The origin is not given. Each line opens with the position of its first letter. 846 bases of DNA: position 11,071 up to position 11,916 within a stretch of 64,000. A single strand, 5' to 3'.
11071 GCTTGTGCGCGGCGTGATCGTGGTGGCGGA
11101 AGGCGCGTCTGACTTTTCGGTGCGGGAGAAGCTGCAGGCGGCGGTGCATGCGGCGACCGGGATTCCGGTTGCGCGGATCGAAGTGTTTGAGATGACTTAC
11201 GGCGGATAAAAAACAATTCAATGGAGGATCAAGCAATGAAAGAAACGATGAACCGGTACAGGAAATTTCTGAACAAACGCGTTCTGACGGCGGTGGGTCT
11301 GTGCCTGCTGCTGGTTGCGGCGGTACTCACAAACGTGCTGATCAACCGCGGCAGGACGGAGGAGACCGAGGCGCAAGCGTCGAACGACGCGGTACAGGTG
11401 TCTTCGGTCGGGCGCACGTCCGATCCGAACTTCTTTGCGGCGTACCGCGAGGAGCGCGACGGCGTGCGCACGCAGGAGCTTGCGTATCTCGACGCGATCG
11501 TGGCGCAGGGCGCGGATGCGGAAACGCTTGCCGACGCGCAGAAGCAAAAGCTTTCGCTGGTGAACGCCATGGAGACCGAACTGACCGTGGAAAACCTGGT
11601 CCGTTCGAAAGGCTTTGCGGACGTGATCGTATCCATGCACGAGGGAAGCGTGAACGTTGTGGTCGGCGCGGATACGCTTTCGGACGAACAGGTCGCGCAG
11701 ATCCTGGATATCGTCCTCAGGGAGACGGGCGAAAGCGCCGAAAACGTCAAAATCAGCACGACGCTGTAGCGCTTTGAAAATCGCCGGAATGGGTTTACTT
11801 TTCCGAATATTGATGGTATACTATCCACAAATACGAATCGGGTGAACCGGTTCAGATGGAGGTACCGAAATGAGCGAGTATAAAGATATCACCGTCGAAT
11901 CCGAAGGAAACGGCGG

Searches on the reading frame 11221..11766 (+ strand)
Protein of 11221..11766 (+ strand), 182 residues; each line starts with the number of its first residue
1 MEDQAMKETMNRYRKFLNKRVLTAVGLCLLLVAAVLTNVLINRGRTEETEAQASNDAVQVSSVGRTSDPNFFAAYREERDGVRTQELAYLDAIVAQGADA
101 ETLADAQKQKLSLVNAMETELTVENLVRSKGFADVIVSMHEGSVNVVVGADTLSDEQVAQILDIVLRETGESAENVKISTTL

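Call 15: search_protein_families(library=pfam, proteins=[window:11221-11766:+], max_evalue=0.001)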
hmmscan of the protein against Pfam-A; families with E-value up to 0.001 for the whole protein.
window:11221-11766:+ (182 aa): 1 family
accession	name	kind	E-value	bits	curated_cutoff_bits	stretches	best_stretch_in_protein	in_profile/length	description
PF12685.13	SpoIIIAH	-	2.2e-31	109.7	30.6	1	47-178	52-191/191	SpoIIIAH-like protein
